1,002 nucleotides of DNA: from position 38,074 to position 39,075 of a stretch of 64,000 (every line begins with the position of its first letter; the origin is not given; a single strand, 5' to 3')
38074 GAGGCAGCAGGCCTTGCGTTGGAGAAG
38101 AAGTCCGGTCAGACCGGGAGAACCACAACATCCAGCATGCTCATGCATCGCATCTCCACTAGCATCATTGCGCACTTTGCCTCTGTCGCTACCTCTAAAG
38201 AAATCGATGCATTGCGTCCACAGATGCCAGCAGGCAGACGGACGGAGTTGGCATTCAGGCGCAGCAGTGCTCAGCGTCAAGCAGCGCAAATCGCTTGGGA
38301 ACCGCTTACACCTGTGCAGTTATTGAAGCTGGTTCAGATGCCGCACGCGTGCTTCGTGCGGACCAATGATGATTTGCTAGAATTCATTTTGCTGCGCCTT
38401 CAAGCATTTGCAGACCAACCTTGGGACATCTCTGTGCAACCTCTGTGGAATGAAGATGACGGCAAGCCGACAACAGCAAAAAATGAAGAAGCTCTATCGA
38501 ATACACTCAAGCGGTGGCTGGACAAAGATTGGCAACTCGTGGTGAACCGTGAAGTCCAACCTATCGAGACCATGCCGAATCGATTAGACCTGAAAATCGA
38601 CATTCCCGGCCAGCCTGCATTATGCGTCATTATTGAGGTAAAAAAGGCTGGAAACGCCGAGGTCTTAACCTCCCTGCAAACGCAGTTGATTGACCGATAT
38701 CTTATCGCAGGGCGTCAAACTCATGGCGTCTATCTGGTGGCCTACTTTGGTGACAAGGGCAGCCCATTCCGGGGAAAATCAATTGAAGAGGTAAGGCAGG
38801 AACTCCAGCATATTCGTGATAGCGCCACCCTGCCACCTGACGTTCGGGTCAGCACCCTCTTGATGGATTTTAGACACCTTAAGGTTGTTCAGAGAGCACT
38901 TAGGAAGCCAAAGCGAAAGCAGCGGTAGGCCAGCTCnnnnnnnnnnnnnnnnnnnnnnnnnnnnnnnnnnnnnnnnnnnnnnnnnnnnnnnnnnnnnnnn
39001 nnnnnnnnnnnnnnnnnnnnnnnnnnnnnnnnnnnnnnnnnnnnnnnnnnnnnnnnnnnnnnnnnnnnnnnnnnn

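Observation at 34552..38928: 1458-aa NACHT NTPase with inverted architecture: NTPase first, long helical sensor-like region, acidic linker, C-terminal PD-(D/E)xK-like motif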

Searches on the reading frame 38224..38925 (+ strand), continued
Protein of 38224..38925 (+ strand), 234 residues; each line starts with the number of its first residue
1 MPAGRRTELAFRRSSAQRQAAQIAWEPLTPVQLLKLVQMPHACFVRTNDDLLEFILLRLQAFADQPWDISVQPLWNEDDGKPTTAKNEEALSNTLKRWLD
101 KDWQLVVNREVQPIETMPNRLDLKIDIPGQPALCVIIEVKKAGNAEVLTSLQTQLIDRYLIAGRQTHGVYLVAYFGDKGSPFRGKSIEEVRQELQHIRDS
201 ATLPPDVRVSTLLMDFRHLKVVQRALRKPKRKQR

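Call 67: get_annotated_region(hit=H8, flank=9000)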
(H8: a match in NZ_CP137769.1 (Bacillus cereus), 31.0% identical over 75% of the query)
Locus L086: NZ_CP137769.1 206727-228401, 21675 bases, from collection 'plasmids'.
description: Bacillus cereus strain GUCC 3 plasmid plas2, complete sequence
organism: Bacillus cereus (NCBI taxid 1396)
taxonomy: Bacteria; Bacillota; Bacilli; Bacillales; Bacillaceae; Bacillus; Bacillus cereus
host: -; source: Passiflora edulis Sims,Pure culture,leaves; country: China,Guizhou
typing (MOB-suite, as given by PLSDB): non-mobilizable; replicon rep_cluster_125; mating-pair formation MPF_T
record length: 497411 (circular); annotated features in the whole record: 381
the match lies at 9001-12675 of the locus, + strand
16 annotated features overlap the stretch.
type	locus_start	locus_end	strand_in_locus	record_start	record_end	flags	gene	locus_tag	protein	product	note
CDS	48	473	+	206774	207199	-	-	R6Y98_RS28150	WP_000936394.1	HD domain-containing protein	-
CDS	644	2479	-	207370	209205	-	-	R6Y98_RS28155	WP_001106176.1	DNA/RNA helicase domain-containing protein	-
CDS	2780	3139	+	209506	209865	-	-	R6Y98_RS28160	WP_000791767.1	DUF3796 domain-containing protein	-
CDS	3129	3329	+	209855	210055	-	-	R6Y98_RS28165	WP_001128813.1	helix-turn-helix transcriptional regulator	-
CDS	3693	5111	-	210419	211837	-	-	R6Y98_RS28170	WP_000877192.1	right-handed parallel beta-helix repeat-containing protein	-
CDS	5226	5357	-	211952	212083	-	-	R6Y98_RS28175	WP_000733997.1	hypothetical protein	-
CDS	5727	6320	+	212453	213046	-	-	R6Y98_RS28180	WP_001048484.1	hypothetical protein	-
CDS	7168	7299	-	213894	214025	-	-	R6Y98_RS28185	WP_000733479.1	hypothetical protein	-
CDS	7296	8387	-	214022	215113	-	-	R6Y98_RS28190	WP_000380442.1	tetratricopeptide repeat protein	-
CDS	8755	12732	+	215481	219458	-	-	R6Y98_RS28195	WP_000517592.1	hypothetical protein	-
CDS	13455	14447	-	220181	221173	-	-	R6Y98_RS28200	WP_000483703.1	hypothetical protein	-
CDS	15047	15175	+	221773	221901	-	-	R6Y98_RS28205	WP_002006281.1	hypothetical protein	-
CDS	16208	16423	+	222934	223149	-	-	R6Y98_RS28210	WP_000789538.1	hypothetical protein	-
CDS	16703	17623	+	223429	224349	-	-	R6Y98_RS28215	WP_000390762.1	putative phage abortive infection protein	-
CDS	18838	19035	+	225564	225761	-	-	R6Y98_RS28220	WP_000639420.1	hypothetical protein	-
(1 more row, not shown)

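Call 72: search_protein_families(library=phrogs, proteins=[P0011, P0158, P0161, P0173, P0194, P0213, P0250], max_evalue=1)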
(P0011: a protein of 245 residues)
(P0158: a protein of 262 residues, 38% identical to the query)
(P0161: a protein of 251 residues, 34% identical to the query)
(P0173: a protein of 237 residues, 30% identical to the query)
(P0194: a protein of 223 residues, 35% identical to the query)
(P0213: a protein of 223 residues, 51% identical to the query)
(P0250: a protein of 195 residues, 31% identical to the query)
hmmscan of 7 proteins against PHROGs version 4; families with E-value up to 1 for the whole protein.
P0011 (245 aa): 1 family
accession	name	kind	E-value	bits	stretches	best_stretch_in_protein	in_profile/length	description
phrog_17762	-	unknown function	0.03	15.9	1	130-168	53-91/115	-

P0158 (262 aa): 1 family
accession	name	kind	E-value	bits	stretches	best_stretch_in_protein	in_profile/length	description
phrog_12756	-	unknown function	0.31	12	1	128-174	21-68/92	-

P0161 (251 aa): 3 families
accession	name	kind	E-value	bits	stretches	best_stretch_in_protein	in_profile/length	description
phrog_5928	-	unknown function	0.023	15.6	1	114-171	30-74/124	-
phrog_10943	-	unknown function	0.07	14.2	1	102-124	10-32/36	-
phrog_10392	-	unknown function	0.18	12.4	1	17-43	7-33/196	-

P0173 (237 aa): 1 family
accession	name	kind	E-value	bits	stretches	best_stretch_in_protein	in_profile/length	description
phrog_4865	-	unknown function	0.19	13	1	132-224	8-95/109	-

P0194 (223 aa): 3 families
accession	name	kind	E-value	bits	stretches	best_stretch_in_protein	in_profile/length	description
phrog_5928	-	unknown function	0.12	13.3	1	64-160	17-86/124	-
phrog_2021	-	unknown function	0.17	13.1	1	15-47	54-80/123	-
phrog_32862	-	unknown function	0.34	11.8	1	66-90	6-29/44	-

P0213 (223 aa): 1 family
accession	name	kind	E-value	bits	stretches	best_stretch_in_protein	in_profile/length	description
phrog_12582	-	head and packaging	0.27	12.5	1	199-221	13-35/52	head protein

P0250 (195 aa): 1 family
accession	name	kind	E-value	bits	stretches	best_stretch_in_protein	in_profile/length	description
phrog_5928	-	unknown function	0.069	14.1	1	56-120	30-82/124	-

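Call 85: find_encoding_contigs(protein=P0194, flank=7000, max_places=2)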
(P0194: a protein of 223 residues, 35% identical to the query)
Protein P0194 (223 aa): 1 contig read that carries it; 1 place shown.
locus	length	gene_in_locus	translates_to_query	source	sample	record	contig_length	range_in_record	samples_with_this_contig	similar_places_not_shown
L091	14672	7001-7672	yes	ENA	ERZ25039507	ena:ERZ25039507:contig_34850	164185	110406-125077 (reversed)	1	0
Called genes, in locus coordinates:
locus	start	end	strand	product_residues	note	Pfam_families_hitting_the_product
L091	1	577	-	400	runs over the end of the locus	PF04471:Mrr_cat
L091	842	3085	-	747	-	-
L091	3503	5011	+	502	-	-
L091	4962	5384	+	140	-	-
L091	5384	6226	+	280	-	-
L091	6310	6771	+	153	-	-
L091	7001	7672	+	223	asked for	PF28130:DUF8371 (weak)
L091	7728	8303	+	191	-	-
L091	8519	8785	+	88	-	-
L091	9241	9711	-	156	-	-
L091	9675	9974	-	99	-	-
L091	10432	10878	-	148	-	-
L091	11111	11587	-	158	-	-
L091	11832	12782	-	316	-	PF00561:Abhydrolase_1, PF12146:Hydrolase_4, PF12697:Abhydrolase_6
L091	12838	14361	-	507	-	-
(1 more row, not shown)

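Call 86: find_encoding_contigs(protein=P0205, flank=7000, max_places=2)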
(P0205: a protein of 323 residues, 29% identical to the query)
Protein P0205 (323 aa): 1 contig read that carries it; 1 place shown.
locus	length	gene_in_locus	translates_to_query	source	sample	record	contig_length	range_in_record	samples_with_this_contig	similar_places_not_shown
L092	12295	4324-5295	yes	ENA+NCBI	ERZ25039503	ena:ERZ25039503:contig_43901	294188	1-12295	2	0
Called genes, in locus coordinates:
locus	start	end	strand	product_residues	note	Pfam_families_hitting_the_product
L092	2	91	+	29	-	?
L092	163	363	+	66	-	-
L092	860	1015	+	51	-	-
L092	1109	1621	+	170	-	PF24883:NPHP3_N (faint), PF05729:NACHT (weak)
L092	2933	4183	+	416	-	-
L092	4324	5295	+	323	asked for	-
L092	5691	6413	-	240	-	PF00296:Bac_luciferase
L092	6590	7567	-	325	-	PF00106:adh_short (weak), PF01073:3Beta_HSD, PF01370:Epimerase, PF02719:Polysacc_synt_2, PF04321:RmlD_sub_bind, PF05368:NmrA (weak), PF13460:NAD_binding_10, PF16363:GDP_Man_Dehyd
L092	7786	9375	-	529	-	PF00583:Acetyltransf_1 (weak), PF00795:CN_hydrolase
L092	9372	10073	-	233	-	PF27462:RecX_N, PF21982:RecX_HTH1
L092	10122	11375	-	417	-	PF00083:Sugar_tr (weak), PF07690:MFS_1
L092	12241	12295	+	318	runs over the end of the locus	PF06253:MTTB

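Call 97: get_annotated_region(hit=H15, flank=6000)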
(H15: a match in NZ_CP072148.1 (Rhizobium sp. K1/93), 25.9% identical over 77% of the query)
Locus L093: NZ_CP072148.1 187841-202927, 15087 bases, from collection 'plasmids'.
description: Rhizobium sp. K1/93 plasmid pTiK1_93, complete sequence
organism: Rhizobium sp. K1/93 (NCBI taxid 2819997)
taxonomy: Bacteria; Pseudomonadota; Alphaproteobacteria; Hyphomicrobiales; Rhizobiaceae; Rhizobium; Rhizobium sp. K1/93
host: -; source: Himalayan blackberry,cell culture; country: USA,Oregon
typing (MOB-suite, as given by PLSDB): conjugative; relaxase MOBP,MOBQ; mating-pair formation MPF_T
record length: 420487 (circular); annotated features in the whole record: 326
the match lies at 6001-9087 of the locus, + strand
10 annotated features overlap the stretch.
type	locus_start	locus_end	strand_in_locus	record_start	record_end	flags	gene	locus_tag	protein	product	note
CDS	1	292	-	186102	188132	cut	-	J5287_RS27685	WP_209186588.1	AAA family ATPase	-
CDS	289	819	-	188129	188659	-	-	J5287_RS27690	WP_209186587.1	hypothetical protein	-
CDS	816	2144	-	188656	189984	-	-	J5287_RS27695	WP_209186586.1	SIR2 family protein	-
CDS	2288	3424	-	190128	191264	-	-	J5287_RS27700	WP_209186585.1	RHE_PE00001 family protein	-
CDS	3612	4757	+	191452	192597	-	-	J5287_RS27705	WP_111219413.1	site-specific integrase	GO:0015074 - DNA integration [Evidence IEA]; GO:0006310 - DNA recombination [Evidence IEA]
CDS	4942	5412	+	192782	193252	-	-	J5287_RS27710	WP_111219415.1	hypothetical protein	-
CDS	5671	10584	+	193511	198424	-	-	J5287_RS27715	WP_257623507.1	glycosyltransferase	-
CDS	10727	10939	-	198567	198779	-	-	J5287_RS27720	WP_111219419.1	DfrB family trimethoprim-resistant dihydrofolate reductase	-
CDS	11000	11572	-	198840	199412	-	-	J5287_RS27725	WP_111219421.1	recombinase family protein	GO:0006310 - DNA recombination [Evidence IEA]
CDS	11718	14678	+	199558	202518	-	-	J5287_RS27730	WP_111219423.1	Tn3 family transposase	-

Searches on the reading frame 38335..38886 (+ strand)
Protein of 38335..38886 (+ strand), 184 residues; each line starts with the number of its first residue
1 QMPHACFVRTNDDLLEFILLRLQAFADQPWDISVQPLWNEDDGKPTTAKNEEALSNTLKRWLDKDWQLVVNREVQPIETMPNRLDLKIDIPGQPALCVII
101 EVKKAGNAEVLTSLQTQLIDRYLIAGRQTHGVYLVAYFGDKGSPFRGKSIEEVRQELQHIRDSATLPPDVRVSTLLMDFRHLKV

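Call 57: search_solved_structures(query=A3, max_evalue=10, show_alignments=3)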
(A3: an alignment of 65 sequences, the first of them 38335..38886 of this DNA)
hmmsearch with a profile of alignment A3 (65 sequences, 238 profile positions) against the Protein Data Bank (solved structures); distinct sequences matched with E-value up to 10: 0.

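Call 62: predict_structure(alignment_id=A3)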
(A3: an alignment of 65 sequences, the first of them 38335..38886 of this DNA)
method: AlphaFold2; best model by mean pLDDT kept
length: 184 residues; sequences in the alignment: 65
mean_pLDDT: 92.1   pTM: 0.88
mean pLDDT of the five models: 92.1, 88.5, 87.7, 86.9, 86.5
residues with pLDDT >= 90: 142; 70-90: 39; 50-70: 3; < 50: 0
segments of 3 or more residues with pLDDT < 50: none
pLDDT, mean of each block of 10 residues (from residue 1): 82 96 95 93 91 94 85 78 88 91 96 97 96 95 93 98 97 97 76
secondary structure, 60 per line:
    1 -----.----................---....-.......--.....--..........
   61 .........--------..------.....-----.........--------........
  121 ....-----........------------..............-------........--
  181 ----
elements in order: H11-26 H30-33 E38-41 E44-48 H51-68 E86-90 E96-104 H113-124 E130-137 H150-163 E171-178

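Call 64: fold_search(model_id=the predicted structure, library=pdb)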
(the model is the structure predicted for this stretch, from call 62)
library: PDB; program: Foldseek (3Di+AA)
matches with E <= 10: 865; with E <= 0.001: 0
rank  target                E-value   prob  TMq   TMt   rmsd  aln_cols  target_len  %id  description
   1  6ekr                  3.3e-02  0.33  0.31  0.22  12.2       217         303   10  Crystal structure of Type IIP restriction endonuclease Kpn2I (released 2018-10-10)
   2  4r2l_B                5.1e-02  0.63  0.26  0.33   6.4        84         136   14  Crystal structure of YnaF (Universal Stress Protein F) from Salmonella typhimurium (released 2015-02-04)
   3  5gkj_B                1.0e-01  0.38  0.30  0.26   7.4       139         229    8  Structure of EndoMS in apo form (released 2016-11-02)
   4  1wtd_B                1.2e-01  0.12  0.25  0.20  13.1       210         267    8  Crystal structure of type II restrcition endonuclease, EcoO109I DNA-free form (released 2004-12-14)
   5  4r2l_A                1.7e-01  0.38  0.26  0.32   6.5        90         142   14  Crystal structure of YnaF (Universal Stress Protein F) from Salmonella typhimurium (released 2015-02-04)
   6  4p0q_A                1.7e-01  0.28  0.26  0.19   6.5       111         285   14  Crystal structure of Human Mus81-Eme1 in complex with 5'-flap DNA (released 2014-05-28)
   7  4at8_D                1.9e-01  0.23  0.24  0.15  11.8       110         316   14  Crystal structure of the NF90-NF45 dimerisation domain complex with ATP (released 2012-08-01)
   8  3wxm_E                2.1e-01  0.23  0.30  0.16   8.6       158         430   11  Crystal structure of archaeal Pelota and GTP-bound EF1 alpha complex (released 2014-09-03)
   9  4p0p_A                2.2e-01  0.25  0.28  0.20   6.7       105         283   14  Crystal structure of Human Mus81-Eme1 in complex with 5'-flap DNA, and Mg2+ (released 2014-05-28)
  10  9qee_A                2.2e-01  0.25  0.21  0.07   6.6        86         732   15  Cryo-EM structure of a DNA-bound XPF-ERCC1-SLX4(330-555)-SLX4IP complex (released 2025-12-17)
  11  7e8r                  2.3e-01  0.28  0.24  0.15   6.0        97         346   15  EcoT38I restriction endonuclease (released 2022-03-02)
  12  5k0a_B                2.3e-01  0.03  0.13  0.10  18.1       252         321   10  Structure of an oxidoreductase from Synechocystis sp. PCC6803 (released 2017-11-15)
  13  8q3b_E                2.5e-01  0.20  0.29  0.27  13.5       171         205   11  The closed state of the ASFV apo-RNA polymerase (released 2024-02-14)
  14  7tjh_I                2.5e-01  0.18  0.28  0.16   7.2       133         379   10  S. cerevisiae ORC bound to 84 bp ARS1 DNA and Cdc6 (state 1) with flexible Orc6 N-terminal domain (released 2022-10-05)
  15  3wxm_A                2.5e-01  0.15  0.31  0.18   9.5       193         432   10  Crystal structure of archaeal Pelota and GTP-bound EF1 alpha complex (released 2014-09-03)
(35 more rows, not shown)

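Call 65: search_protein_families(library=pfam, alignment_id=A3, max_evalue=1)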
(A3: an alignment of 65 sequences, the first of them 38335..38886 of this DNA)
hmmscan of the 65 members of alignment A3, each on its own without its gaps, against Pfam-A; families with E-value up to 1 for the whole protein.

A. member 1, window:38335-38886:+ (184 aa): 2 families
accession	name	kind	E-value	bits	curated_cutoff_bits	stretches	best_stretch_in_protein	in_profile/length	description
PF05472.16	Ter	-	0.055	13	22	1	57-89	191-223/296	DNA replication terminus site-binding protein (Ter protein)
PF23653.1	DUF7149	-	0.18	11.7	27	1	48-113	38-103/239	Domain of unknown function (DUF7149)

B. families by the number of members that match (of 65 scanned): 29 families (the first 25 are shown)
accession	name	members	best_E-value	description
PF23653.1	DUF7149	3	0.095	Domain of unknown function (DUF7149)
PF24564.1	DUF7605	2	0.015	Domain of unknown function (DUF7605)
PF17280.7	DUF5345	2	0.16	Family of unknown function (DUF5345)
PF12502.13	DUF3710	1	0.025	Protein of unknown function (DUF3710)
PF21441.3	DUF3860-like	1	0.029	DUF3860-like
PF20255.3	DUF6606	1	0.03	Family of unknown function (DUF6606)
PF09727.14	CortBP2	1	0.036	Cortactin-binding protein-2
PF04371.20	PAD_porph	1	0.042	Porphyromonas-type peptidyl-arginine deiminase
PF05472.16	Ter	1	0.055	DNA replication terminus site-binding protein (Ter protein)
PF07101.16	DUF1363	1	0.056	Protein of unknown function (DUF1363)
PF02865.22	STAT_int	1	0.058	STAT protein, protein interaction domain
PF13455.12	MUG113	1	0.063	Meiotically up-regulated gene 113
PF23138.1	CTLH_Armc9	1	0.075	Armc9, CTLH-like domain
PF14033.12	DUF4246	1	0.08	Protein of unknown function (DUF4246)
PF13366.12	PDDEXK_3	1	0.084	PD-(D/E)XK nuclease superfamily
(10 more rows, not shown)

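Call 69: fold_search(model_id=the predicted structure, library=viral)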
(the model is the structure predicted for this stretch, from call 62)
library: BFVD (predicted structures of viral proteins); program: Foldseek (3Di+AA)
matches with E <= 10: 609; with E <= 0.001: 0
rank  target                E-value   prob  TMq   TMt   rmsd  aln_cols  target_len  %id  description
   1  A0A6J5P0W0            7.0e-03  0.44  0.27  0.21  15.8       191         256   16  HTH_XRE domain containing protein [uncultured Caudovirales phage]
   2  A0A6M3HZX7            2.5e-02  0.87  0.37  0.52   5.5       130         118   15  (no name in the UniProt tables at hand)
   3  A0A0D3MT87            5.1e-02  0.09  0.15  0.10  18.4       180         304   10  Ribonucleotide diphosphate reductas alpha subunit [Lactococcus phage WRP3]
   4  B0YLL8                5.4e-02  0.18  0.26  0.10  15.7       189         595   13  ATP-binding cassette transporter-like protein [Glossina hytrovirus (isolate Glossina pallidipes/Ethiopia/Seibersdorf/-)]
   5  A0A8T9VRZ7            6.1e-02  0.60  0.27  0.29   5.8       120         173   11  (no name in the UniProt tables at hand)
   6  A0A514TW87            8.4e-02  0.38  0.28  0.26  11.7       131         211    8  Uncharacterized protein [Aeromonas phage D6]
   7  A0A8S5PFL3            9.6e-02  0.28  0.31  0.13  12.3       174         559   13  Minor capsid protein [Siphoviridae sp. ctrEg9]
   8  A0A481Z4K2            1.0e-01  0.25  0.34  0.16  11.2       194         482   13  Uncharacterized protein [Pithovirus LCPAC201]
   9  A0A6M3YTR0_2          1.1e-01  0.21  0.29  0.06  12.7       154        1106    8  Putative nonstructral polyprotein [Riboviria sp.]
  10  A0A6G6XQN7            1.1e-01  0.20  0.30  0.16  13.5       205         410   12  (no name in the UniProt tables at hand)
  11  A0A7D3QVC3            1.3e-01  0.09  0.20  0.05  15.5       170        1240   14  Uncharacterized protein [Fadolivirus FV1/VV64]
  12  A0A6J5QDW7            1.5e-01  0.20  0.33  0.12   9.3       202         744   10  Terminase RNaseH-like domain containing protein [uncultured Caudovirales phage]
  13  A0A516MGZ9            1.6e-01  0.05  0.16  0.09  13.6       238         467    6  (no name in the UniProt tables at hand)
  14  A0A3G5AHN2            1.7e-01  0.16  0.22  0.12  10.0       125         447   10  Uncharacterized protein [Sylvanvirus sp.]
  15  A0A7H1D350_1          1.7e-01  0.10  0.24  0.08  15.2       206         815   10  Putative glycoprotein (Fragment) [Thrips tabaci associated bunyavirales 4]
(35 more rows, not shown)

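Call 72: search_protein_families(library=phrogs, proteins=[window:38335-38886:+], max_evalue=1)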
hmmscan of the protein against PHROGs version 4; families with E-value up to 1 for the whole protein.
window:38335-38886:+ (184 aa): 3 families
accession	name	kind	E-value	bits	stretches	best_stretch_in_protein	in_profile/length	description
phrog_30194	-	unknown function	0.028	14.4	1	97-156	396-452/478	-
phrog_34669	-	unknown function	0.14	13.3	0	43-67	24-48/56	-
phrog_6125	-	unknown function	0.27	12.9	1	26-51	16-39/49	-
